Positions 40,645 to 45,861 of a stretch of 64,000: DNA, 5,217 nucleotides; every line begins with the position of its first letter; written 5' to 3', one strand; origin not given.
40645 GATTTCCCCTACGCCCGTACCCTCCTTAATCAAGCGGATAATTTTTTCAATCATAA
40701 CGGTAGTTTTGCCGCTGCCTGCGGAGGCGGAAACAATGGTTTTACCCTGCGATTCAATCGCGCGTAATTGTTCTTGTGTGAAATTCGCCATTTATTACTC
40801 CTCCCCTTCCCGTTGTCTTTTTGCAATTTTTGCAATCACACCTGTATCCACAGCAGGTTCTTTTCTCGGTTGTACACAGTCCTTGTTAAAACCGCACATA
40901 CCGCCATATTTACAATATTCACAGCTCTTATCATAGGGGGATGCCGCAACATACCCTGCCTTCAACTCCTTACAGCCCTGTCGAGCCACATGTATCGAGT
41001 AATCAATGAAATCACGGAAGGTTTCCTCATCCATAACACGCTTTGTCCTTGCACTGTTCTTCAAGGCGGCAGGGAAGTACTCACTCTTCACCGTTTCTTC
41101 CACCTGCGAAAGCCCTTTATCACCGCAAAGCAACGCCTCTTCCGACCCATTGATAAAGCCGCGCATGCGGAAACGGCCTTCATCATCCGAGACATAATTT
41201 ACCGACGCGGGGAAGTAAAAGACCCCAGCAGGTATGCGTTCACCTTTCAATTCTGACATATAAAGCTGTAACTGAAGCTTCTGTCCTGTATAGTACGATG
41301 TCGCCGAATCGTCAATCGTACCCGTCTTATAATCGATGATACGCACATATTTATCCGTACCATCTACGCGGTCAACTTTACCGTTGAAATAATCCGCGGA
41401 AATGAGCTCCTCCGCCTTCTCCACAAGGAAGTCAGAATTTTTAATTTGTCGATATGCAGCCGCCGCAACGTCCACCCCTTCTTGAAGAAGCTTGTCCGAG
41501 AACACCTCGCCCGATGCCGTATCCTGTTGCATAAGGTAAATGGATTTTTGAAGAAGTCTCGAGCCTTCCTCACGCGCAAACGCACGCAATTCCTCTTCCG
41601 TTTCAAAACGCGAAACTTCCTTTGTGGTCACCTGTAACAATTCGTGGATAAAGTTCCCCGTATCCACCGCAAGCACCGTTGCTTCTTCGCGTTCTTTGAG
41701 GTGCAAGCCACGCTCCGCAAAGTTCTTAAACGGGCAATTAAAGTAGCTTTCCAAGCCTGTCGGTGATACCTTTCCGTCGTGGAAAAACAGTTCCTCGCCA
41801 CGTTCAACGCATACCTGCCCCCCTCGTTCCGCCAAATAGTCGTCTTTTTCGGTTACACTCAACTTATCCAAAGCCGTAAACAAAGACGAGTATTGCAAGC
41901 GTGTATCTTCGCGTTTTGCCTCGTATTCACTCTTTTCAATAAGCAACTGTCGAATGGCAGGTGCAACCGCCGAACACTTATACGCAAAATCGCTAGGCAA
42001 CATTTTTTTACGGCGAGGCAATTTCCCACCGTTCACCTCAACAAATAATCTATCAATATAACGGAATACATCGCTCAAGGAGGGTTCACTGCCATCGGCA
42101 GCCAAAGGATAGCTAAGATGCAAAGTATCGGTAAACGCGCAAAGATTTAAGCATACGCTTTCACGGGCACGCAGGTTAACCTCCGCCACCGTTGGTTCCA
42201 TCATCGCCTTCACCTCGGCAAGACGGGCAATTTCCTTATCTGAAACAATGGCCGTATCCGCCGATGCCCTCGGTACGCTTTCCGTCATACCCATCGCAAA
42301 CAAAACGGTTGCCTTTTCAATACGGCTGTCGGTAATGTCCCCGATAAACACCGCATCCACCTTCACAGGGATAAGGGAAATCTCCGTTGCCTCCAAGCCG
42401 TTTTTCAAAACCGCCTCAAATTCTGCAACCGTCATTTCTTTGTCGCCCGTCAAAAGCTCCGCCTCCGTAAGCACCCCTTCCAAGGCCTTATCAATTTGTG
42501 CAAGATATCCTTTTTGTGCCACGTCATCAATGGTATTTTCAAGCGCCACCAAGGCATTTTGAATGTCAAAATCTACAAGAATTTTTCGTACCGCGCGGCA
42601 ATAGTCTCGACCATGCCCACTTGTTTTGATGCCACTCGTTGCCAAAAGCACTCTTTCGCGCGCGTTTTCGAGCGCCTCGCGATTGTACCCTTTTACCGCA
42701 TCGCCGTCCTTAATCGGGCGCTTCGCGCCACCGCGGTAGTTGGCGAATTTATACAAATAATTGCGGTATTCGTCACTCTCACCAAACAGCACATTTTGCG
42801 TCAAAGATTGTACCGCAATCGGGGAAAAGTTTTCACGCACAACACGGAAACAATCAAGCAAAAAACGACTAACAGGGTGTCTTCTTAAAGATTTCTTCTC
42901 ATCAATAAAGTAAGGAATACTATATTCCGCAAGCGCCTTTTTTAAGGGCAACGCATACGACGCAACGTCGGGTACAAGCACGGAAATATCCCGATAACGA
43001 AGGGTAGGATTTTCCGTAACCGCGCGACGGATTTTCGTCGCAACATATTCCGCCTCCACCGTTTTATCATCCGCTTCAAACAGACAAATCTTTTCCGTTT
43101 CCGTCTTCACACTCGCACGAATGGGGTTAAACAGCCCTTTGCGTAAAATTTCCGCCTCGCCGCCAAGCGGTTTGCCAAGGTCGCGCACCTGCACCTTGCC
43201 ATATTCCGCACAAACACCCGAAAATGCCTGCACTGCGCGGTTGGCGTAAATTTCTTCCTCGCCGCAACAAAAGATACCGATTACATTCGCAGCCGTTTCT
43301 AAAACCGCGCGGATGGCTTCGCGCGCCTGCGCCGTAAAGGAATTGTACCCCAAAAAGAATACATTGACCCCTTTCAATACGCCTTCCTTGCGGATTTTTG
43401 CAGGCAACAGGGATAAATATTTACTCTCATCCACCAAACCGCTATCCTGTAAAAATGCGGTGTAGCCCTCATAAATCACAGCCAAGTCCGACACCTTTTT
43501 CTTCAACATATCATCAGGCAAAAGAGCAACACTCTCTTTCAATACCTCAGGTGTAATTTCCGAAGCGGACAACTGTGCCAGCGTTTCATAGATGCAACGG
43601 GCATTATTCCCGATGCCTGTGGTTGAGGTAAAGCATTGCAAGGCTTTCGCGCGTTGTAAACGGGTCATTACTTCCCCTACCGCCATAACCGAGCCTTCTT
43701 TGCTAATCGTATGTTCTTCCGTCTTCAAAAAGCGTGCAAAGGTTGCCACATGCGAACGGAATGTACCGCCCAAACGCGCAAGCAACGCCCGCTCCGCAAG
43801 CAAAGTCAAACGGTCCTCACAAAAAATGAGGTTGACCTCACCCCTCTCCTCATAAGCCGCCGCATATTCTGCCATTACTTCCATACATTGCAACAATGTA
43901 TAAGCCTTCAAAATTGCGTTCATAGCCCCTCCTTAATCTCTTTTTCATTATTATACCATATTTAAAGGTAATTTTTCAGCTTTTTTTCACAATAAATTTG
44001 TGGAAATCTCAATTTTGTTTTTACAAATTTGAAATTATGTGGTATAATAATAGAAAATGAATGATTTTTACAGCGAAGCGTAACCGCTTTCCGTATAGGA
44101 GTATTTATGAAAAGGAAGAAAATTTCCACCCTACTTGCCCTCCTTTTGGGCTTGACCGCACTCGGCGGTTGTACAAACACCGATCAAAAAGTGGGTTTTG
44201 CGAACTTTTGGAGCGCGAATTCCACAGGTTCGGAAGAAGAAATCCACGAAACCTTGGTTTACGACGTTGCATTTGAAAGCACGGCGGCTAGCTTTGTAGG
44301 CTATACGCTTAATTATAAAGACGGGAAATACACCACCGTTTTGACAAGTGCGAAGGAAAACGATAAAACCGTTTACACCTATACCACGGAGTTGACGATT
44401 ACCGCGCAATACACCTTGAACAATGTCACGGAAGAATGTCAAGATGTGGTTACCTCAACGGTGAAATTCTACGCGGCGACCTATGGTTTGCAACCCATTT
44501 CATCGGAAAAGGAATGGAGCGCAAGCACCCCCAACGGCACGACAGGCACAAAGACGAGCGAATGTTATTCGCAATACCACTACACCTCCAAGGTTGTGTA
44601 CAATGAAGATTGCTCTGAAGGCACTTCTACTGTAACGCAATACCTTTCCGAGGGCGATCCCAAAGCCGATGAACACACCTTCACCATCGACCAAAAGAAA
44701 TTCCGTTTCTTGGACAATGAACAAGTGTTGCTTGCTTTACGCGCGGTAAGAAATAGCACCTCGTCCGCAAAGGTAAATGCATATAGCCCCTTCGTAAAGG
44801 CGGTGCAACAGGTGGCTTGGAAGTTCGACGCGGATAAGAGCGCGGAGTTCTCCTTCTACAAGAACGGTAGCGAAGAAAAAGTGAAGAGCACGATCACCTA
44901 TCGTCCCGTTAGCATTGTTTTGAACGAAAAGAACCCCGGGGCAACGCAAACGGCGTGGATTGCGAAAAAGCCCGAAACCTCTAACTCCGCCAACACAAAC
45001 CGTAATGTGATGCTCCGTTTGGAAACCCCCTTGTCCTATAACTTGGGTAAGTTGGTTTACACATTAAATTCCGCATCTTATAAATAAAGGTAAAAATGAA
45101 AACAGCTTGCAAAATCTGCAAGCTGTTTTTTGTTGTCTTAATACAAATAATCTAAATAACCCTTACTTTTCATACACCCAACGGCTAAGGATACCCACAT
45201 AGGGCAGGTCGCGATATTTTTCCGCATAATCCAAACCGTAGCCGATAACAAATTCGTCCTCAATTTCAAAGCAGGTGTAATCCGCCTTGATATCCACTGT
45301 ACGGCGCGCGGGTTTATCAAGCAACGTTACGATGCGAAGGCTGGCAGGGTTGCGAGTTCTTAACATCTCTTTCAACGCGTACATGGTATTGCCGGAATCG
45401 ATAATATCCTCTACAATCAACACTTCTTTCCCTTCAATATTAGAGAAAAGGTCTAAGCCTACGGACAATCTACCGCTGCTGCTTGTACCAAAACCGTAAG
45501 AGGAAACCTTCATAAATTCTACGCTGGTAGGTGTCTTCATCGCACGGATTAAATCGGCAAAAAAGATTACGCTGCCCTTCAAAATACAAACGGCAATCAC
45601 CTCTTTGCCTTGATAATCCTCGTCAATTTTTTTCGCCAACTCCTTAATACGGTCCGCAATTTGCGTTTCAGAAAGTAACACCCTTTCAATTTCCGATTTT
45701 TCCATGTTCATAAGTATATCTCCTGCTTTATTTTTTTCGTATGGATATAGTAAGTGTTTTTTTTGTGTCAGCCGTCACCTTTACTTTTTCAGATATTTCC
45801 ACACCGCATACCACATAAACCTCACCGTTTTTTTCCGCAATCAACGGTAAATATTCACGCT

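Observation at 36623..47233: Strictly co-oriented ~20-nt word embedded in unrelated genes in all three reading frames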

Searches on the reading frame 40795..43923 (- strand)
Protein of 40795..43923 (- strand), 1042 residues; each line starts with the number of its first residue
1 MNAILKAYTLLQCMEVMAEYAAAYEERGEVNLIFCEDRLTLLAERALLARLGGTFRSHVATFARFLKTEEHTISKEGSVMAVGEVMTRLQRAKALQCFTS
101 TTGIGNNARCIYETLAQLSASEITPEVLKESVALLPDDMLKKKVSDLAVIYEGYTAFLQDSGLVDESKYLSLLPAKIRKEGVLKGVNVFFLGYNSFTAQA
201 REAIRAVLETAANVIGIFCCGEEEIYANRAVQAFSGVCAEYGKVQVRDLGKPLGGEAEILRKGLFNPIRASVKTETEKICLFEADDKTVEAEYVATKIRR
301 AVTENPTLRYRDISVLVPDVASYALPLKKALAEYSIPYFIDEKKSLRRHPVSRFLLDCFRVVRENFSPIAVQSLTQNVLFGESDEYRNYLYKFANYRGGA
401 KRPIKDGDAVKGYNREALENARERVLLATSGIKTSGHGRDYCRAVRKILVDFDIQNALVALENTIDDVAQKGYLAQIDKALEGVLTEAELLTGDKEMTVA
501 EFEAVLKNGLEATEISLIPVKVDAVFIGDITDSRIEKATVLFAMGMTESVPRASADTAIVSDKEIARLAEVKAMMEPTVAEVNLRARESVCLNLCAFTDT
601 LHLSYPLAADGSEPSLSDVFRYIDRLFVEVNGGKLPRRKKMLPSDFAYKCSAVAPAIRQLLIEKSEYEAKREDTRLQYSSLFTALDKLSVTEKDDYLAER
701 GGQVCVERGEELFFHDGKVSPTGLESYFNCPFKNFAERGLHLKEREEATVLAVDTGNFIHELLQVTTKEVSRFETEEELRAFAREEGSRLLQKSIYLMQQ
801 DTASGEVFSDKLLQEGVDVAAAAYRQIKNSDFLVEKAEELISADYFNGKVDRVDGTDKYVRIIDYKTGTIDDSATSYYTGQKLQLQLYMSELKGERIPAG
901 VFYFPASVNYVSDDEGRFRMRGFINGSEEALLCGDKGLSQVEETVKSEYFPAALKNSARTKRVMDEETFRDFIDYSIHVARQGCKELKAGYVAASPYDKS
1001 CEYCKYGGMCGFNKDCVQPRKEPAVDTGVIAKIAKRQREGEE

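Call 9: search_protein_families(library=pfam, proteins=[window:40795-43923:-])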
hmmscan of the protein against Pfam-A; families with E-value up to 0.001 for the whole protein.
window:40795-43923:- (1042 aa): 3 families
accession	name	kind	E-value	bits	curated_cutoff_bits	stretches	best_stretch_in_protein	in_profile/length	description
PF12705.13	PDDEXK_1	-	1.7e-27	97.4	22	1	719-1010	2-246/247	PD-(D/E)XK nuclease superfamily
PF21445.3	ADDB_N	-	1.8e-18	67.2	26.6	1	37-228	37-241/290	ADDB, N-terminal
PF13361.12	UvrD_C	-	4.5e-05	23.5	25.6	1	267-371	30-131/350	UvrD-like helicase C-terminal domain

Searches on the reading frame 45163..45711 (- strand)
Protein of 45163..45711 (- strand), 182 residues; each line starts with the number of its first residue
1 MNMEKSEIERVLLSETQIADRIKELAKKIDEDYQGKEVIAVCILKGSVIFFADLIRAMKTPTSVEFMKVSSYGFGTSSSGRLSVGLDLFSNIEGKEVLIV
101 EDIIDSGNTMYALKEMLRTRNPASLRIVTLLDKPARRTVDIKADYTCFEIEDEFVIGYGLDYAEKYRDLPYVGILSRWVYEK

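Call 9: search_protein_families(library=pfam, proteins=[window:45163-45711:-])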
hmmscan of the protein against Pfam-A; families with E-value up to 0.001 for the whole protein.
window:45163-45711:- (182 aa): 1 family
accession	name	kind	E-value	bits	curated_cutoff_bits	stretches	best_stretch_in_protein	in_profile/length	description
PF00156.33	Pribosyltran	-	2.2e-34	118.5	26.3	1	16-162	9-157/158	Phosphoribosyl transferase domain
